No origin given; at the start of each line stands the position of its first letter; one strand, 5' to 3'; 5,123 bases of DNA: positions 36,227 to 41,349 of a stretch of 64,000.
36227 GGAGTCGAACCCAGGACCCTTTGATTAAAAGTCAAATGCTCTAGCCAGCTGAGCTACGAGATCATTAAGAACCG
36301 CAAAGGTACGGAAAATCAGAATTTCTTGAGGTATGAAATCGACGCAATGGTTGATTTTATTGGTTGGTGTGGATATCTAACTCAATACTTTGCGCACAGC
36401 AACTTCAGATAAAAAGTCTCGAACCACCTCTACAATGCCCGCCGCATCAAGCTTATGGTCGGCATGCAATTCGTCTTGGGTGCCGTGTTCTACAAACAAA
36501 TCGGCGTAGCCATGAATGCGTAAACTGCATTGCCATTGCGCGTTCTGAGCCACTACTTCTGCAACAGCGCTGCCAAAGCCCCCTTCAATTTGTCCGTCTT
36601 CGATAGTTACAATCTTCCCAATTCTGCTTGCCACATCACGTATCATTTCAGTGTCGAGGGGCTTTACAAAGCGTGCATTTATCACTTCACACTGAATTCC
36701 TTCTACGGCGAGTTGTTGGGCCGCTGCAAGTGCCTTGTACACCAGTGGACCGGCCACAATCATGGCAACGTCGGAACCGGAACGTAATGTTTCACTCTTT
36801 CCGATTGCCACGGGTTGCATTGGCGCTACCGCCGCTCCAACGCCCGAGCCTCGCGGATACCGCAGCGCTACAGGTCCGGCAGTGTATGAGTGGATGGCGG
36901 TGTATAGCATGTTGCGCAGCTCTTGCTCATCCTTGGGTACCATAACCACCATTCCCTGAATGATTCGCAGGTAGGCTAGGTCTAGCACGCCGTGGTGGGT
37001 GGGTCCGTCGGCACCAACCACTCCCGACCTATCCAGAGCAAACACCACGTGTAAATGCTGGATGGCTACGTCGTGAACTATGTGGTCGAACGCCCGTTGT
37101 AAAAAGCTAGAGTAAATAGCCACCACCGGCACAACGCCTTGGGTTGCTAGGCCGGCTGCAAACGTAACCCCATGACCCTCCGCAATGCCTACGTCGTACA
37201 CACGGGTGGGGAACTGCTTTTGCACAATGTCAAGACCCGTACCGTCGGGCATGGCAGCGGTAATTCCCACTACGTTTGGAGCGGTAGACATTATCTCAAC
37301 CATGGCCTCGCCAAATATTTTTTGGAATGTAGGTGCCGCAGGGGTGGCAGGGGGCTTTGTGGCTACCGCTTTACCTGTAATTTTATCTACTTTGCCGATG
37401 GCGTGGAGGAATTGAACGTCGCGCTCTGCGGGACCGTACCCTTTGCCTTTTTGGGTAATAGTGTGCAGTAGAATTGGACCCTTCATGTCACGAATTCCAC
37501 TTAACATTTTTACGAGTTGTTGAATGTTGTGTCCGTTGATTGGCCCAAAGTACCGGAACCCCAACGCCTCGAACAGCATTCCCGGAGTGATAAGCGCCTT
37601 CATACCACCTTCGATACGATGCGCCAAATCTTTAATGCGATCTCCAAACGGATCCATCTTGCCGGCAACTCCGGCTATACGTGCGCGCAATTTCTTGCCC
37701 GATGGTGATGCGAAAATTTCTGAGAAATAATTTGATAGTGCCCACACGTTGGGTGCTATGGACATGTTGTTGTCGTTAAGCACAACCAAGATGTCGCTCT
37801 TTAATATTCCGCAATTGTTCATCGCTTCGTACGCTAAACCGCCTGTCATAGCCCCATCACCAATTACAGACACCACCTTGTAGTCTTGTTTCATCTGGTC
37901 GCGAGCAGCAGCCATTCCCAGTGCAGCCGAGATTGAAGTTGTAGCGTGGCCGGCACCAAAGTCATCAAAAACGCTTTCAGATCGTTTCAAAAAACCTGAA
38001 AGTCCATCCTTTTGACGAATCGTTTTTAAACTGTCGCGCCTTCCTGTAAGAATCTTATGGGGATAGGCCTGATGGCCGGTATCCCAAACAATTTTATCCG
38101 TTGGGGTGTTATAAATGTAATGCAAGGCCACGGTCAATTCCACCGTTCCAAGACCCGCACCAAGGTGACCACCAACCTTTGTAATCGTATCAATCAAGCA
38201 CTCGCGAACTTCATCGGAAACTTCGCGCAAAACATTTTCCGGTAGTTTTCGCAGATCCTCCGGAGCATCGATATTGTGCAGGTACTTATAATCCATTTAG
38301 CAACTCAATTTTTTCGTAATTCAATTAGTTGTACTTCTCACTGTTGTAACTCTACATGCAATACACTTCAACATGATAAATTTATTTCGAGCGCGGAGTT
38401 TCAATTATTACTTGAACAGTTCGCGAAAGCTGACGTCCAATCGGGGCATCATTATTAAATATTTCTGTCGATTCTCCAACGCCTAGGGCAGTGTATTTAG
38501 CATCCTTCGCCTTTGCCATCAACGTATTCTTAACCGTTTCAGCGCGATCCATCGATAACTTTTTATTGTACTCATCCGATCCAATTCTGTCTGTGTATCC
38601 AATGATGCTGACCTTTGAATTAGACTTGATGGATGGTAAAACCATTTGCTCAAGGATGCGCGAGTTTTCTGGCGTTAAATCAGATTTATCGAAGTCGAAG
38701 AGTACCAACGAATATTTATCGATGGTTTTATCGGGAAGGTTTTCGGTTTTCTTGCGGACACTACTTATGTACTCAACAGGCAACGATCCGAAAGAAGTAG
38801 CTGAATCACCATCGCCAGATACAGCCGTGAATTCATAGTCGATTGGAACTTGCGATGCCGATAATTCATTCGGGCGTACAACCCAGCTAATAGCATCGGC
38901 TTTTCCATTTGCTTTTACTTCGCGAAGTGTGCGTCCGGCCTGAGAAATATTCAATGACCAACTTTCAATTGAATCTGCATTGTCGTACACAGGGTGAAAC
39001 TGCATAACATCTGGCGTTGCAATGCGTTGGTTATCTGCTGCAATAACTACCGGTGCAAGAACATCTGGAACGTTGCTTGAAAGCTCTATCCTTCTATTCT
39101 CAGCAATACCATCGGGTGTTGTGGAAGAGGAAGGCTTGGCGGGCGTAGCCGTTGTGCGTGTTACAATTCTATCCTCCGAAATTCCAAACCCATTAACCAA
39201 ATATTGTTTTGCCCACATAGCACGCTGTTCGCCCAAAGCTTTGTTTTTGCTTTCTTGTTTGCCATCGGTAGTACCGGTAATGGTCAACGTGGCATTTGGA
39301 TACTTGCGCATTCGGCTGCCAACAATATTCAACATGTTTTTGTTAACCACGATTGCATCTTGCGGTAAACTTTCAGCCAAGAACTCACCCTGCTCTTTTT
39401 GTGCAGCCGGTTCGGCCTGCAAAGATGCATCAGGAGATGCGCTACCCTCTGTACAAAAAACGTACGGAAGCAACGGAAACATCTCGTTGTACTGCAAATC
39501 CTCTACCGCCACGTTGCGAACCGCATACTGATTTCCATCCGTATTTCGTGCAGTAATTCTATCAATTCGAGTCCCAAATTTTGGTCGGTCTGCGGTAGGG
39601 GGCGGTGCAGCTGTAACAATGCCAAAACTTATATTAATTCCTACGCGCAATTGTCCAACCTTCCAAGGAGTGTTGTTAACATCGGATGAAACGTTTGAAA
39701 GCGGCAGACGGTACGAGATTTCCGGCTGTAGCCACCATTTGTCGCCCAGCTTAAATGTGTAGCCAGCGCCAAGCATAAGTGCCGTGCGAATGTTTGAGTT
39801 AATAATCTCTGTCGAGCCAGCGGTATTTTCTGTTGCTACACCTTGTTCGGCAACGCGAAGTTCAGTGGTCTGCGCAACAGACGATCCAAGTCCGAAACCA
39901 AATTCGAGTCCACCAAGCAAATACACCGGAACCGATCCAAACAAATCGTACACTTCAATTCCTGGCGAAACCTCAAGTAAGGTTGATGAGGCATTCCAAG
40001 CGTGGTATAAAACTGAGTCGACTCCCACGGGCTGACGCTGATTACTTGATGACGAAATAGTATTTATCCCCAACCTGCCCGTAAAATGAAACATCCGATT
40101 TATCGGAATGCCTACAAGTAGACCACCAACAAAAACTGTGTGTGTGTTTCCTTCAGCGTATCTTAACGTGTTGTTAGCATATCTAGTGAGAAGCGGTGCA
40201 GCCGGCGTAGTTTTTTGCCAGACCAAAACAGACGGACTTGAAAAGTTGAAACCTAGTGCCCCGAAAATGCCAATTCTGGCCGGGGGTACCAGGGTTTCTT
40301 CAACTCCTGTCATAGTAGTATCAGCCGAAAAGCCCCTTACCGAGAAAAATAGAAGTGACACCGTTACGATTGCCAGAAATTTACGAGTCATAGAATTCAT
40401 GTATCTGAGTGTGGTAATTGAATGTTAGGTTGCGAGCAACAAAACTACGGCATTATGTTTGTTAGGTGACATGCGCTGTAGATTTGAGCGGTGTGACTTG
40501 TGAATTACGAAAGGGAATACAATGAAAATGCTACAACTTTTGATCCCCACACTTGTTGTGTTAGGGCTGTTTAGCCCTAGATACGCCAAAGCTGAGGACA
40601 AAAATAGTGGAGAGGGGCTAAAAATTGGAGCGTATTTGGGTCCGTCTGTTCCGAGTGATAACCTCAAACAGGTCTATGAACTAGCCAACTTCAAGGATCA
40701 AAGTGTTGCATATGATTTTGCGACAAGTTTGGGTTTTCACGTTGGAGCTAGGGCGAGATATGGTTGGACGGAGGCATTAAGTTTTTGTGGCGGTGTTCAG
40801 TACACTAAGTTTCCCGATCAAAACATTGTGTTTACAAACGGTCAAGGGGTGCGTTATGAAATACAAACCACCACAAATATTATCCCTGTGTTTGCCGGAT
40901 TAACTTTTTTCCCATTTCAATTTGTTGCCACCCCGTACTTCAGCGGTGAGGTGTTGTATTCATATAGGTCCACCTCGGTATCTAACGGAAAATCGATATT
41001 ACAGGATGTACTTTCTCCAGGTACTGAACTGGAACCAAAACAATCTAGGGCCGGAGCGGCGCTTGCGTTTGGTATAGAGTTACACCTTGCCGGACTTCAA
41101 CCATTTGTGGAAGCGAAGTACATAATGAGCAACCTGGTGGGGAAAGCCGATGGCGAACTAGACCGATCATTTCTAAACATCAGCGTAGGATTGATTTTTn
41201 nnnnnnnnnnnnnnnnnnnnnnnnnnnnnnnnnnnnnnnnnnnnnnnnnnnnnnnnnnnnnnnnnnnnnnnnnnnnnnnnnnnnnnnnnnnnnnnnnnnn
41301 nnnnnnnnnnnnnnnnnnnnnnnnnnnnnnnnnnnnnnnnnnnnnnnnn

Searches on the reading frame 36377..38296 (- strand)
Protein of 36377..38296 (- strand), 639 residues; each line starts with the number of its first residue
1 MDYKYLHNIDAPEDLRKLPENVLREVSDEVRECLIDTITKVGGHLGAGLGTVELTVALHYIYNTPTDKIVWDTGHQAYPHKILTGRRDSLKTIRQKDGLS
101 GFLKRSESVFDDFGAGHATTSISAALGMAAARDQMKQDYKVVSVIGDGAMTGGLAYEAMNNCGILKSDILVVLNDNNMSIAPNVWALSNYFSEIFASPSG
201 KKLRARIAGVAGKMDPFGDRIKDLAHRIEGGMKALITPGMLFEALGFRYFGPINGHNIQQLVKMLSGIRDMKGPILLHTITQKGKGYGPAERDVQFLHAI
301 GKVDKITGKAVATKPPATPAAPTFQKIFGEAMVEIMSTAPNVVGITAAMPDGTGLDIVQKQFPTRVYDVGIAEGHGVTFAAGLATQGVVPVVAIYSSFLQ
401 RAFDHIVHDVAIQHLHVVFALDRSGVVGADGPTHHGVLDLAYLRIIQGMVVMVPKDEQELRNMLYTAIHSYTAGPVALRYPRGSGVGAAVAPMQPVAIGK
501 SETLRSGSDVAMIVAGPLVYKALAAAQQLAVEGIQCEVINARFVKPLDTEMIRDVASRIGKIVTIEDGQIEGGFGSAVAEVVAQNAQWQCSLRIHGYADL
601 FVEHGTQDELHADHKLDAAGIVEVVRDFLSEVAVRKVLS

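Call 11: search_protein_families(library=pfam, proteins=[window:36377-38296:-], max_evalue=0.001)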
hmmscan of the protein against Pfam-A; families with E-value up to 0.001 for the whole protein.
window:36377-38296:- (639 aa): 5 families
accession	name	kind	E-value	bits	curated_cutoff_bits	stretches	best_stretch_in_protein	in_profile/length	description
PF13292.11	DXP_synthase_N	-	2.6e-114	381.6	21.2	1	6-281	1-274/274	1-deoxy-D-xylulose-5-phosphate synthase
PF02779.29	Transket_pyr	-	1.5e-47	161.9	27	1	322-483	3-170/174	Transketolase, pyrimidine binding domain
PF02780.25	Transketolase_C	-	1.4e-29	103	25.9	1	499-621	1-124/124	Transketolase, C-terminal domain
PF02775.26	TPP_enzyme_C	-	2.6e-05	24.5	21.9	1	105-211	17-117/151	Thiamine pyrophosphate enzyme, C-terminal TPP binding domain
PF00456.26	Transketolase_N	-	0.00087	18.8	22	0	115-178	111-185/334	Transketolase, thiamine diphosphate binding domain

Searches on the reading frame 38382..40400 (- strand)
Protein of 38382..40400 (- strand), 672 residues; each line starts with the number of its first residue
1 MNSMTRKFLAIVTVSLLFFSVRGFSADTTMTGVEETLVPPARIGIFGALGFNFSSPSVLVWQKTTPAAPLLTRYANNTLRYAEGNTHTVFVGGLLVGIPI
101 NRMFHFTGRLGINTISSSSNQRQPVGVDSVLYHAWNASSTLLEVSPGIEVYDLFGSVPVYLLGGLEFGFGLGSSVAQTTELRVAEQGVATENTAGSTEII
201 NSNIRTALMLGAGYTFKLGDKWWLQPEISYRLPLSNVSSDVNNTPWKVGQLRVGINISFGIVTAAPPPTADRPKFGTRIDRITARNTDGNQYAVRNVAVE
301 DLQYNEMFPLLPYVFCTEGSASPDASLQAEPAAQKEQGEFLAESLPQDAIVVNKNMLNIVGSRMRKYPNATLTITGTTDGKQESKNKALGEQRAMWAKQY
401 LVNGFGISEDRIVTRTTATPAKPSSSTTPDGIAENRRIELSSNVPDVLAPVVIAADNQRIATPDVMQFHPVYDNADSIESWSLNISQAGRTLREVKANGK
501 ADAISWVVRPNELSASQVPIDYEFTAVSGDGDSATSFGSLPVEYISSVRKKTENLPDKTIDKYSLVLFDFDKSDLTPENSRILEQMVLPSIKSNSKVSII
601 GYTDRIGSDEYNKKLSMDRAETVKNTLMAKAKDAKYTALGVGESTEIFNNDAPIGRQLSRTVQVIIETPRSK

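Call 11: search_protein_families(library=pfam, proteins=[window:38382-40400:-], max_evalue=0.001)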
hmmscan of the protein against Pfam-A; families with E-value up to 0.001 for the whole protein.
window:38382-40400:- (672 aa): 2 families
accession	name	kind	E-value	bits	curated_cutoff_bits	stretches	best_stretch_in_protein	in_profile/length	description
PF00691.25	OmpA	-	5.9e-23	81.5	27.2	2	567-656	1-94/98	OmpA family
PF13505.12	OMP_b-brl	-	0.00046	20.9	28.7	1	86-249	40-170/175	Outer membrane protein beta-barrel domain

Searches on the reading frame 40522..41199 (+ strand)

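Call 11: search_protein_families(library=pfam, proteins=[window:40522-41199:+], max_evalue=0.001)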
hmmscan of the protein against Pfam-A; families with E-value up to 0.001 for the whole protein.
window:40522-41199:+ (226 aa): 1 family
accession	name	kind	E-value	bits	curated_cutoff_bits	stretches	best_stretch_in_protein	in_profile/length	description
PF13505.12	OMP_b-brl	-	1.8e-08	35.2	28.7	1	50-226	42-175/175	Outer membrane protein beta-barrel domain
